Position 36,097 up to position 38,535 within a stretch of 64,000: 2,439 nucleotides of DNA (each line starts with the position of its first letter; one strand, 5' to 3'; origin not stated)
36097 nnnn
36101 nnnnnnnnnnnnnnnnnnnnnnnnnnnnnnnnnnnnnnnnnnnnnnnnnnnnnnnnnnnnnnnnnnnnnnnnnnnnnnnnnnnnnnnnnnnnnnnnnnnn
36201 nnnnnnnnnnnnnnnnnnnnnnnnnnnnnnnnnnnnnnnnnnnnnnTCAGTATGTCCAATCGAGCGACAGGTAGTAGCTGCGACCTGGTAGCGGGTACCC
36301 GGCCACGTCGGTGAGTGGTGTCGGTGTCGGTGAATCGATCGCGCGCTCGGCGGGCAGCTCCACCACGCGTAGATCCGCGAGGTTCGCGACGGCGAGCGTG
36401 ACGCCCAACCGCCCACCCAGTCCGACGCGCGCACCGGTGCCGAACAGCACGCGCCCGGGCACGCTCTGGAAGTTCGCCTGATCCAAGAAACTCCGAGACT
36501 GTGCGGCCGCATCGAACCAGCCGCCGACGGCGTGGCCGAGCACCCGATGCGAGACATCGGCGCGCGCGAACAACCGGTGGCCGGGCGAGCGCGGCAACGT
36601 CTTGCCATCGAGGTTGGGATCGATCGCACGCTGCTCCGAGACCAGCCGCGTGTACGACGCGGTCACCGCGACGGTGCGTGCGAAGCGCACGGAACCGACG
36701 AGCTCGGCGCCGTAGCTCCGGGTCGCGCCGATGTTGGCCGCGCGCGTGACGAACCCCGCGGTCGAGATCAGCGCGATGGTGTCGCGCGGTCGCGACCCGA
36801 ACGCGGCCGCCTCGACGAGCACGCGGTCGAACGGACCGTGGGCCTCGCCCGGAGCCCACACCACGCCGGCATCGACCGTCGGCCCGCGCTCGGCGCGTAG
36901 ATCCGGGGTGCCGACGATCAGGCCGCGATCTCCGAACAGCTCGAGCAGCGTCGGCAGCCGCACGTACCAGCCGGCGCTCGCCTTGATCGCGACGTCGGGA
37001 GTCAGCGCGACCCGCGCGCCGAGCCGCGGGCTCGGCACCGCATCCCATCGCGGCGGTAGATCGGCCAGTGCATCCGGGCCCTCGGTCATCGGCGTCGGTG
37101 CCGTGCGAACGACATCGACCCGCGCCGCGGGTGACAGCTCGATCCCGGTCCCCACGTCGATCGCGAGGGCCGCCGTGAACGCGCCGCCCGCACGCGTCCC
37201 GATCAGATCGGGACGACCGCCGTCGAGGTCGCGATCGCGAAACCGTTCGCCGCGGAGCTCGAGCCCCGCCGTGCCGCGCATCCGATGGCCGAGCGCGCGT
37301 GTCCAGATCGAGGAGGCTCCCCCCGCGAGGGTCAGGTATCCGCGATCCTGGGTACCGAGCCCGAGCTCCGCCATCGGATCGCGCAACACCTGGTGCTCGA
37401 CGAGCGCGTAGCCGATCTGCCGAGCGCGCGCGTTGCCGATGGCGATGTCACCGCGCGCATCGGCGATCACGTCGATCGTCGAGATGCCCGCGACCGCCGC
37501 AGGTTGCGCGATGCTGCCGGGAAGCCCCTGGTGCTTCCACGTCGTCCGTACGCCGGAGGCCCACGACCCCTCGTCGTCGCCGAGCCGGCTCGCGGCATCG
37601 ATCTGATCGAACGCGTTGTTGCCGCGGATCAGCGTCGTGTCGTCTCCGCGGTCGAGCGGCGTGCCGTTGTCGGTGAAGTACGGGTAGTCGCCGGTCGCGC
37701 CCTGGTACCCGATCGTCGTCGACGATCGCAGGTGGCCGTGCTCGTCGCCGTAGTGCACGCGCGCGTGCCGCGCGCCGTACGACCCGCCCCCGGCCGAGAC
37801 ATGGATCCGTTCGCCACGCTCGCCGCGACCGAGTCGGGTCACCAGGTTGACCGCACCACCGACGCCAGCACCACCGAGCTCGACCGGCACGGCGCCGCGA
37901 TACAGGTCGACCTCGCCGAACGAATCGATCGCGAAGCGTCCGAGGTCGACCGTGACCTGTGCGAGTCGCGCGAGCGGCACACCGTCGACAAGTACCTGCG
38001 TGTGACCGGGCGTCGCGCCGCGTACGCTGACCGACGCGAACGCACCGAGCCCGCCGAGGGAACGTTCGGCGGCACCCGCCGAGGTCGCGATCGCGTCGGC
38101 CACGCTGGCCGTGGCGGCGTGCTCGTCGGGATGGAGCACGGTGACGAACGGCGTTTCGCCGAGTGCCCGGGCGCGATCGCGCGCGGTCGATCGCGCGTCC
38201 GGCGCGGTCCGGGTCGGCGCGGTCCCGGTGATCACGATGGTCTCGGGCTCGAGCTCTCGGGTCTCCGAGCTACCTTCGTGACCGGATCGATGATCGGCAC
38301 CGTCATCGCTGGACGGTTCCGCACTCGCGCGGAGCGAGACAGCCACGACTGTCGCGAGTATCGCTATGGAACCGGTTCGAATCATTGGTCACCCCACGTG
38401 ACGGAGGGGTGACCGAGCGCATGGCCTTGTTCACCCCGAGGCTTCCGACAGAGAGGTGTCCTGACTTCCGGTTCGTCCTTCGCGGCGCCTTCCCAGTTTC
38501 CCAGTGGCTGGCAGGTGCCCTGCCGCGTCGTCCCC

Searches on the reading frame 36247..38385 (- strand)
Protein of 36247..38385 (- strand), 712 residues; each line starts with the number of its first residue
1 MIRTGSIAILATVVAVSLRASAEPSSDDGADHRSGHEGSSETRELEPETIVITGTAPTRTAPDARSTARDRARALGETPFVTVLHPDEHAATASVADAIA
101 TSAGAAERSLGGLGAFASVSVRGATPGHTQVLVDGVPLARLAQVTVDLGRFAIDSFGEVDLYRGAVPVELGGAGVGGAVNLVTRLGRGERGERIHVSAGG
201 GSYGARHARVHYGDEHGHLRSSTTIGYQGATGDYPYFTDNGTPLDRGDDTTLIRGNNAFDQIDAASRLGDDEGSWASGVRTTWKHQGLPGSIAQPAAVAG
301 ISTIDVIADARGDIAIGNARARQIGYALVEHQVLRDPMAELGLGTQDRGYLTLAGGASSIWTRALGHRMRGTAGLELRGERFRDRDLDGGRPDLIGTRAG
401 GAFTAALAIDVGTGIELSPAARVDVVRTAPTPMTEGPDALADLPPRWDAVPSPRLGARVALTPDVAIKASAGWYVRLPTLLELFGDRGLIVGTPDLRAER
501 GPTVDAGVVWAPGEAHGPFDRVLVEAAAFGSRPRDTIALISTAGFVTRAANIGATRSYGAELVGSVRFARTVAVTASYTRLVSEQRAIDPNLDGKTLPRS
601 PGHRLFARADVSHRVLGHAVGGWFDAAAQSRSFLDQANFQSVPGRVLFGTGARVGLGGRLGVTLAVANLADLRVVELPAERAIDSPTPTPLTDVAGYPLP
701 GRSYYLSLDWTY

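Call 5: search_protein_families(library=pfam, proteins=[window:36247-38385:-])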
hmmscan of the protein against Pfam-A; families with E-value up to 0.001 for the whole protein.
window:36247-38385:- (712 aa): 2 families
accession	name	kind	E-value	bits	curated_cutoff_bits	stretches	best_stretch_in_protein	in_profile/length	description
PF00593.30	TonB_dep_Rec_b-barrel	-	5.1e-29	102.8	27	1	222-669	12-436/436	TonB dependent receptor-like, beta-barrel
PF07715.20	Plug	-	4e-09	37.4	23.9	1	90-178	20-107/107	TonB-dependent Receptor Plug Domain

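Call 6: search_protein_families(library=ncbifam, proteins=[window:36247-38385:-], max_evalue=0.01)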
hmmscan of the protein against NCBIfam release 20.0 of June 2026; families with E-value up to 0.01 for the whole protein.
window:36247-38385:- (712 aa): 13 families
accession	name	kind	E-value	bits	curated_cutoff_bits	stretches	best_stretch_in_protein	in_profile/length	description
NF038079.1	TonB_sider_MxcH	equivalog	1.4e-24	86.2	925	2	81-277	136-332/792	TonB-dependent siderophore myxochelin receptor MxcH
TIGR01783.1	TonB-siderophor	subfamily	8.5e-20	70.9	223.5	2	521-708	468-645/649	TonB-dependent siderophore receptor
TIGR01779.1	TonB-B12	equivalog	5e-13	48.5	599.7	1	88-217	58-185/614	TonB-dependent vitamin B12 receptor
TIGR01786.1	TonB-hemlactrns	subfamily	1.6e-10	40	323.75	1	404-591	396-595/719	TonB-dependent hemoglobin/transferrin/lactoferrin family receptor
NF007926.1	PRK10641.1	equivalog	1.1e-09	37.5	836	1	94-206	63-174/617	TonB-dependent vitamin B12 receptor BtuB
NF010651.0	PRK14050.1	equivalog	3.4e-09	35.4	884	2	493-675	530-705/730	TonB-dependent siderophore receptor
NF041535.1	TonB_rec_PqqU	equivalog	3.2e-05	22.4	1200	0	109-218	62-162/676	TonB-dependent receptor PqqU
NF010038.0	PRK13513.1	equivalog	0.00041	19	942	0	487-675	442-638/659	ligand-gated channel protein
NF049944.1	TonB_dep_PUIUD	equivalog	0.00099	17.5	850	1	117-207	101-195/686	TonB-dependent receptor, PUIUD motif-type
NF010010.0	PRK13483.1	equivalog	0.0015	16.6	927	0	547-608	512-571/660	ligand-gated channel protein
TIGR01782.1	TonB-Xanth-Caul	subfamily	0.003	15.9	310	1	114-204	60-155/868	TonB-dependent receptor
NF049947.1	TonB_dep_PCPU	exception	0.0048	15.1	800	0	118-209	96-191/685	TonB-dependent receptor, PCPU motif-type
NF041676.1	FecA_OM_dicitr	equivalog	0.0056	14.7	1100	1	128-184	191-249/773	TonB-dependent Fe(3+) dicitrate receptor FecA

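Call 11: find_homologous_proteins(query=window:36247-38385:-, max_evalue=1e-20)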
Query window:36247-38385:- (712 aa): 514 proteins with E <= 1e-20 among 8000 candidates; the best 120 are listed.
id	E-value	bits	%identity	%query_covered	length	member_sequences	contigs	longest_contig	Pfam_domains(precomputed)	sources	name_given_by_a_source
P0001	0.0e+0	1554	100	100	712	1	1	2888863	PF07715.21,PF00593.31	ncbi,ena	-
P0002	0.0e+0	1121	73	100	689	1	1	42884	PF07715.21,PF00593.31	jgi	-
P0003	2.5e-291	987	69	94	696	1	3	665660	PF07715.21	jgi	jgi:vitamin B12 transporter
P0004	3.7e-291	986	69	93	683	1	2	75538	PF07715.21,PF00593.31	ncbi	-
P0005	5.3e-291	986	69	93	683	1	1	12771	PF07715.21,PF00593.31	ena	-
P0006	7.0e-290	982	70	93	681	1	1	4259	PF07715.21,PF00593.31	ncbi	-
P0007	1.3e-289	981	69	93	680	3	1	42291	PF07715.21,PF00593.31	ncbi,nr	ncbi:MAG: TonB-dependent receptor [Deltaproteobacteria bacterium]|nr:TonB-dependent receptor [Deltap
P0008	1.6e-287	974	68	95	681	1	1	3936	PF07715.21,PF00593.31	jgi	jgi:iron complex outermembrane receptor protein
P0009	7.0e-283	959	68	94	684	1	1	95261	PF07715.21,PF00593.31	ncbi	-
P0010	2.0e-282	957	67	94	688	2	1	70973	PF07715.21,PF00593.31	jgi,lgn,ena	-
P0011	3.9e-282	956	65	100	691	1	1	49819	PF07715.21,PF00593.31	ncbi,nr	ncbi:MAG TPA: TonB-dependent receptor [Kofleriaceae bacterium]|nr:TonB-dependent receptor [Kofleriac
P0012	6.5e-282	956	67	93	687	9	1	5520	PF07715.21,PF00593.31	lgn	-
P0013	3.0e-281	953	67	94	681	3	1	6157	PF07715.21,PF00593.31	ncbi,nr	ncbi:MAG: TonB-dependent receptor [Myxococcota bacterium]|nr:TonB-dependent receptor [Myxococcota ba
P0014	4.4e-278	943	64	100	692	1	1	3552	PF07715.21,PF00593.31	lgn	-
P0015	3.4e-276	937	65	93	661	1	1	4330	PF07715.21,PF00593.31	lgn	-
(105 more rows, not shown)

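Call 13: find_related_loci(query=A1, collection=genome_contigs, flank=3000)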
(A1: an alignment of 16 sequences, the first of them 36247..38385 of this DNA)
Query A1 (712 aa) in genome_contigs; peptide patterns used: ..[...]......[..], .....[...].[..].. (x = any residue, [..] = any of these).
150 stretches matched a pattern; 84 encode a relative of the query (tblastn E <= 1e-3); the best 80 are kept; 77 distinct loci.
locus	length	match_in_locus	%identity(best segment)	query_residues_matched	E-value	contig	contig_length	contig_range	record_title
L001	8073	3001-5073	65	1-712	0e+0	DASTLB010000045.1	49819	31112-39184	MAG TPA_asm: Kofleriaceae bacterium isolate SMAG_U2472 k141_115007, whole genome shotgun sequence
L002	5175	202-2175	67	47-712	0e+0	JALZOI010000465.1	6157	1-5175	MAG: Myxococcota bacterium isolate MSU bin107 SD1459_NODE_4398_length_6157_cov_1.647595, whole genome shotgun sequence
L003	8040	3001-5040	64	38-712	0e+0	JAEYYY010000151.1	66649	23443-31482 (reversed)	MAG: Proteobacteria bacterium isolate OH_CBlB_71 k127_3035227, whole genome shotgun sequence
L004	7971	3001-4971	64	48-712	0e+0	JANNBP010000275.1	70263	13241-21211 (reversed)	MAG: Deltaproteobacteria bacterium isolate OTE_78_metabat_316 OTE_78_k141_715814, whole genome shotgun sequence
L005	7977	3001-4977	65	48-712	0e+0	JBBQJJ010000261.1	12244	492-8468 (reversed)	MAG: Haliangiales bacterium isolate Co_metawrap_728 Cmw_728_k141_36997_length_12244_cov_13.9151, whole genome shotgun se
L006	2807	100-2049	65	68-712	0e+0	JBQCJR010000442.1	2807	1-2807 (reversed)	MAG: Kofleriaceae bacterium isolate bin995 k127_2083573, whole genome shotgun sequence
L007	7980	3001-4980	61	48-712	0e+0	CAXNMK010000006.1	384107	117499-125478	MAG: Kofleriaceae bacterium isolate ME-04may21-LR-214 genome assembly, contig: ME-04may21-LR-C156, whole genome shotgun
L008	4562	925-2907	63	45-712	0e+0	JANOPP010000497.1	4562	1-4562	MAG: Myxococcales bacterium isolate VAR_4_metabat_47_sub VAR_4_k141_686212, whole genome shotgun sequence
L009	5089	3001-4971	63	48-712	0e+0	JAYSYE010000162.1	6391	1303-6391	MAG: Deltaproteobacteria bacterium isolate GFS_13369 GFS_13369_161, whole genome shotgun sequence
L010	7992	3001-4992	60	44-712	0e+0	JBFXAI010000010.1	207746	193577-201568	MAG: Kofleriaceae bacterium isolate CA_2019_TPBS_207 NODE_588_length_207746_cov_7.525467_TPBS, whole genome shotgun sequ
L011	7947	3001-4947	62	48-712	0e+0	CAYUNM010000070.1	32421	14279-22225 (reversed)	MAG TPA_asm: uncultured Kofleriaceae bacterium isolate SRP263991_co5_613 genome assembly, contig: NODE_2797_length_32421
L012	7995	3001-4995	62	43-712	0e+0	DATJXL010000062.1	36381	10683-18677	MAG TPA_asm: Kofleriaceae bacterium isolate SMAG_U15125 k141_2979715, whole genome shotgun sequence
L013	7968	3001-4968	64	48-712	0e+0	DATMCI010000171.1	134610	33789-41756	MAG TPA_asm: Kofleriaceae bacterium isolate SMAG_U13378 k141_786544, whole genome shotgun sequence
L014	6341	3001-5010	59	43-712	0e+0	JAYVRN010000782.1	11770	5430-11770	MAG: Myxococcales bacterium isolate GL73_DN_concoct_207_sub GL73_DN_concoct_207_sub_781, whole genome shotgun sequence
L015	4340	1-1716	67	163-712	0e+0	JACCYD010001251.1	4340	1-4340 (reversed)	MAG: Deltaproteobacteria bacterium isolate MGR_bin195 SD2897-2912_k127_2225154, whole genome shotgun sequence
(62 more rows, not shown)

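Call 43: search_solved_structures(query=A1, max_evalue=0.00001)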
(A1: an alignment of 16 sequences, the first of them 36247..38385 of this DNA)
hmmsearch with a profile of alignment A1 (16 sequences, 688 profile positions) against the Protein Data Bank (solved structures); distinct sequences matched with E-value up to 0.00001: 15.
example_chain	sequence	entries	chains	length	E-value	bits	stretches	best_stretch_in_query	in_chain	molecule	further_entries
9gbc_A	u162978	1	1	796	9.9e-17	63.8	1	63-251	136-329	TonB-linked outer membrane receptor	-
3rgm_A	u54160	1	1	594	9.7e-14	54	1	49-203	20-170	Vitamin B12 transporter BtuB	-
3m8b_A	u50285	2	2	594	1e-13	53.9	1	52-203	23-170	Vitamin B12 transporter btuB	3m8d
1nqf_A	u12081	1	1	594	1.2e-13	53.6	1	49-203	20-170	Vitamin B12 receptor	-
3rgn_A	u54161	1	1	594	1.3e-13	53.6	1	49-203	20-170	Vitamin B12 transporter BtuB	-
1nqe_A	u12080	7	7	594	1.3e-13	53.6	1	49-203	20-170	Vitamin B12 receptor | Vitamin B12 transporter btuB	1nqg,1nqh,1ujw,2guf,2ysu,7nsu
2gsk_A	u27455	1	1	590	1.9e-13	53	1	55-203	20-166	Vitamin B12 transporter btuB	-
8bmx_C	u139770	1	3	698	5.2e-12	48.3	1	70-216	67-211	Putative TonB-linked outer membrane receptor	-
8p98_A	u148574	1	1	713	2.7e-11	45.9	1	69-230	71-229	Vitamin B12 transporter BtuB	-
8p97_A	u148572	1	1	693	2.9e-11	45.8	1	69-230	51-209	TonB-dependent receptor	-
8blw_A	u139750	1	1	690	7.4e-10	41.1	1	70-142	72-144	Vitamin B12 transporter BtuB1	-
2hdf_A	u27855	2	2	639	1.3e-06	30.4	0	70-164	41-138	Colicin I receptor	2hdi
9nn6_A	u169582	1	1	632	1.4e-06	30.2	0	72-164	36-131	Colicin I receptor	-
6v81_A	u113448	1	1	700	7.8e-06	27.8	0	499-625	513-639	Probable TonB-dependent receptor YncD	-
9c4o_A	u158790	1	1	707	8e-06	27.8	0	499-625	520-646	Pyrroloquinoline quinone transporter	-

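Call 57: find_encoding_contigs(protein=P0001, flank=1000, max_places=2)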
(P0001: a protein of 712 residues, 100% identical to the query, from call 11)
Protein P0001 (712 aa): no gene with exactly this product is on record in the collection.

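Call 65: predict_structure(alignment_id=A1)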
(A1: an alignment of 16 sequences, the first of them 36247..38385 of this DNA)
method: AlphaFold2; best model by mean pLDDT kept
length: 712 residues; sequences in the alignment: 16
mean_pLDDT: 54.9   pTM: 0.59
mean pLDDT of the five models: 54.9, 45.3, 45.1, 43.7, 42.7
residues with pLDDT >= 90: 0; 70-90: 257; 50-70: 189; < 50: 266
segments of 3 or more residues with pLDDT < 50: 1-67, 77-188, 235-252, 433-436, 479-491, 542-546, 634-640, 670-703
pLDDT, mean of each block of 10 residues (from residue 1): 30 26 25 27 21 26 46 48 27 26 22 23 24 28 25 20 21 23 36 62 64 70 70 49 41 62 74 71 73 65 78 81 79 79 70 79 83 76 78 72 79 82 70 50 69 79 82 62 34 66 78 67 73 69 50 74 71 72 62 52 67 72 66 44 58 59 52 32 28 28 50 57
secondary structure, 60 per line:
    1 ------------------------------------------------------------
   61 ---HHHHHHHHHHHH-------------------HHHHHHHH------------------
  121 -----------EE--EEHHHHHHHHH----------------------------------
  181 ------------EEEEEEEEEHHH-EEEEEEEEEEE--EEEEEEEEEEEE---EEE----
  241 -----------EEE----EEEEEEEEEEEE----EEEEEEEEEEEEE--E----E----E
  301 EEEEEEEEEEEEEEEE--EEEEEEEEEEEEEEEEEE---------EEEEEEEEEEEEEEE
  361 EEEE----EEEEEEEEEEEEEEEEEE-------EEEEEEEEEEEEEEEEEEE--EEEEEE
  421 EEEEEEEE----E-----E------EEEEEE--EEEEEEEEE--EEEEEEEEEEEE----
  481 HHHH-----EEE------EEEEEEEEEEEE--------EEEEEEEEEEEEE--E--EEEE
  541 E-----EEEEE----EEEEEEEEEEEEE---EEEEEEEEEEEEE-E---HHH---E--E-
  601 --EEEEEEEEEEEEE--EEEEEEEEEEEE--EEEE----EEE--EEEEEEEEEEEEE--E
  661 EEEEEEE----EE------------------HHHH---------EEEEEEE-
elements in order (helices of 4 or more, strands of 3 or more residues): H64-75 H95-102 H138-146 E193-201 E206-216 E219-230 E234-236 E252-254 E259-270 E275-287 E300-316 E319-336 E346-364 E369-386 E394-412 E415-428 E446-451 E454-462 E465-476 H481-484 E490-492 E499-510 E519-531 E537-541 E547-551 E556-568 E572-584 E603-615 E618-629 E632-635 E640-642 E645-657 E660-667 H692-695 E705-711

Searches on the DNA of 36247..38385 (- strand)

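Call 14: search_rna_families(sources=[L001, L003, L004, L005, L007, L010, L011, L012, L013, L016, L019, L020, L021, L022, L023, L024, L026, L027], threshold=gathering)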
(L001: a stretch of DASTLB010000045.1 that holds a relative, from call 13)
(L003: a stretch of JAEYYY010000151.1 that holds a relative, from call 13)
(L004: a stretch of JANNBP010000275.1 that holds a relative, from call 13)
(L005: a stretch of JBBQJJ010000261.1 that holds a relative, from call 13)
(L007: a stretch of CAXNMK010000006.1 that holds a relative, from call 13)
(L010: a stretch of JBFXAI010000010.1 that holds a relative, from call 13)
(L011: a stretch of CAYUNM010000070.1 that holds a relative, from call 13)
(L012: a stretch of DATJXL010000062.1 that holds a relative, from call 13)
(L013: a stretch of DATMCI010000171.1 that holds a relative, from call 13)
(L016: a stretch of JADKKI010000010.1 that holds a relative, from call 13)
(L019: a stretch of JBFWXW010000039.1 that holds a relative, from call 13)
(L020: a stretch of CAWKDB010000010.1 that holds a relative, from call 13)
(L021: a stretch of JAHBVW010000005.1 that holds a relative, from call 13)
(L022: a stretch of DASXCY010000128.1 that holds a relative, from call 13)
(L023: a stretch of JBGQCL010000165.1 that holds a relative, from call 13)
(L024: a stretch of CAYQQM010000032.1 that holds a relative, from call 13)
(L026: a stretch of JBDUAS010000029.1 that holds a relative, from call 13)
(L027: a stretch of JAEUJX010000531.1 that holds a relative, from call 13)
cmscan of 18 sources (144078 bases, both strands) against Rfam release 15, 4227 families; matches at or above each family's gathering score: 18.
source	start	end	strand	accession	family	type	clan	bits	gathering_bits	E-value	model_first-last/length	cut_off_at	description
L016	2729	2846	+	RF00174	Cobalamin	Cis-reg; riboswitch;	CL00101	87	31.5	9.7e-20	45-169/189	no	Cobalamin riboswitch aptamer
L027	2711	2889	+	RF00174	Cobalamin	Cis-reg; riboswitch;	CL00101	85.6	31.5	2.5e-19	1-189/189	no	Cobalamin riboswitch aptamer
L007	2694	2811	+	RF00174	Cobalamin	Cis-reg; riboswitch;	CL00101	85.1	31.5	3.4e-19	45-169/189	no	Cobalamin riboswitch aptamer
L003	2692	2906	+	RF00174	Cobalamin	Cis-reg; riboswitch;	CL00101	80.5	31.5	7.3e-18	1-189/189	no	Cobalamin riboswitch aptamer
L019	2683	2855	+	RF00174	Cobalamin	Cis-reg; riboswitch;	CL00101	80.5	31.5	7.2e-18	1-189/189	no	Cobalamin riboswitch aptamer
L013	2692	2809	+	RF00174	Cobalamin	Cis-reg; riboswitch;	CL00101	79.9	31.5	1.1e-17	45-169/189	no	Cobalamin riboswitch aptamer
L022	2717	2932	+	RF00174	Cobalamin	Cis-reg; riboswitch;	CL00101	78.9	31.5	2e-17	1-189/189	no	Cobalamin riboswitch aptamer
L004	2723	2849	+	RF00174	Cobalamin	Cis-reg; riboswitch;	CL00101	78.3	31.5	3e-17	45-169/189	no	Cobalamin riboswitch aptamer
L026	2731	2856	+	RF00174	Cobalamin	Cis-reg; riboswitch;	CL00101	78.2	31.5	3.2e-17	45-169/189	no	Cobalamin riboswitch aptamer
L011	2728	2915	+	RF00174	Cobalamin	Cis-reg; riboswitch;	CL00101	77.5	31.5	5.3e-17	1-189/189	no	Cobalamin riboswitch aptamer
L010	2649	2826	+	RF00174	Cobalamin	Cis-reg; riboswitch;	CL00101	77.2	31.5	6.1e-17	1-189/189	no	Cobalamin riboswitch aptamer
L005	2722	2851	+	RF00174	Cobalamin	Cis-reg; riboswitch;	CL00101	76.7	31.5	8.6e-17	45-169/189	no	Cobalamin riboswitch aptamer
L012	2776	2906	+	RF00174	Cobalamin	Cis-reg; riboswitch;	CL00101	76.5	31.5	9.8e-17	45-169/189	no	Cobalamin riboswitch aptamer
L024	2739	2864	+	RF00174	Cobalamin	Cis-reg; riboswitch;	CL00101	76.4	31.5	1.1e-16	45-169/189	no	Cobalamin riboswitch aptamer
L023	2601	2812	+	RF00174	Cobalamin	Cis-reg; riboswitch;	CL00101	71.7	31.5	2.4e-15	1-189/189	no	Cobalamin riboswitch aptamer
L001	2782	2920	+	RF00174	Cobalamin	Cis-reg; riboswitch;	CL00101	57.2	31.5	3.2e-11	45-169/189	no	Cobalamin riboswitch aptamer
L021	2628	2827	+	RF00174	Cobalamin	Cis-reg; riboswitch;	CL00101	53.8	31.5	3.1e-10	1-189/189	no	Cobalamin riboswitch aptamer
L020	2706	2847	+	RF00174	Cobalamin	Cis-reg; riboswitch;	CL00101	53.7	31.5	3.4e-10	45-169/189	no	Cobalamin riboswitch aptamer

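Call 48: search_rna_families(sources=[L050, L051, L055, L064, L071, L072, L073, L076, L077, L063, L036, L070], threshold=gathering)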
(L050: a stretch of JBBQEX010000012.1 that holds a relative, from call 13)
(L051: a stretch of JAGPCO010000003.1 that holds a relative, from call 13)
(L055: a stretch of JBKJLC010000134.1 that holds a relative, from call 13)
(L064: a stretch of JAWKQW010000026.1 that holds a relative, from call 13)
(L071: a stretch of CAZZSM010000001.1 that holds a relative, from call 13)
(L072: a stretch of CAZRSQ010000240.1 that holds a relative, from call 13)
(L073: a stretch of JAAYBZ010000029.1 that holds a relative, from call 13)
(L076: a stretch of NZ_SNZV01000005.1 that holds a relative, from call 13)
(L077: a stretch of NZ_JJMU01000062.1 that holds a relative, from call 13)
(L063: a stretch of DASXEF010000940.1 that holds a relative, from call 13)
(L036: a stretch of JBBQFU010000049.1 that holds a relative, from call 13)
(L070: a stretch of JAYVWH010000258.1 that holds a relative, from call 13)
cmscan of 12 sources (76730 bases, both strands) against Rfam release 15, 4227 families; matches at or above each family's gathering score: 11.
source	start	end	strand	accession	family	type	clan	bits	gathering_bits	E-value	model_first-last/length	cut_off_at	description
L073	2468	2675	+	RF00174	Cobalamin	Cis-reg; riboswitch;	CL00101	100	31.5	9.7e-24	1-189/189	no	Cobalamin riboswitch aptamer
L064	2616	2789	+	RF00174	Cobalamin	Cis-reg; riboswitch;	CL00101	98.6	31.5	2.5e-23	1-189/189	no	Cobalamin riboswitch aptamer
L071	2572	2814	+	RF00174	Cobalamin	Cis-reg; riboswitch;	CL00101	97.5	31.5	5.3e-23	1-189/189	no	Cobalamin riboswitch aptamer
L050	2717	2921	+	RF00174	Cobalamin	Cis-reg; riboswitch;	CL00101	88.9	31.5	1.5e-20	1-189/189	no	Cobalamin riboswitch aptamer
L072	2756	2919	+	RF00174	Cobalamin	Cis-reg; riboswitch;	CL00101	87.2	31.5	4.6e-20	1-189/189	no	Cobalamin riboswitch aptamer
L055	2529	2700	+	RF00174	Cobalamin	Cis-reg; riboswitch;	CL00101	86.9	31.5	5.6e-20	1-189/189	no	Cobalamin riboswitch aptamer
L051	2726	2898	+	RF00174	Cobalamin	Cis-reg; riboswitch;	CL00101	82.2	31.5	1.2e-18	1-189/189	no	Cobalamin riboswitch aptamer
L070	1334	1459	+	RF00174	Cobalamin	Cis-reg; riboswitch;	CL00101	79.8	31.5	5.9e-18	45-169/189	no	Cobalamin riboswitch aptamer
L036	2669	2838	+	RF00174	Cobalamin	Cis-reg; riboswitch;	CL00101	74.2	31.5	2.5e-16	1-189/189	no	Cobalamin riboswitch aptamer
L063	406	528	+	RF00174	Cobalamin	Cis-reg; riboswitch;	CL00101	73.4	31.5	4e-16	46-168/189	no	Cobalamin riboswitch aptamer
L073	22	116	-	RF00059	TPP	Cis-reg; riboswitch;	-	71.8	54.3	4.4e-12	1-105/105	no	TPP riboswitch aptamer (THI element)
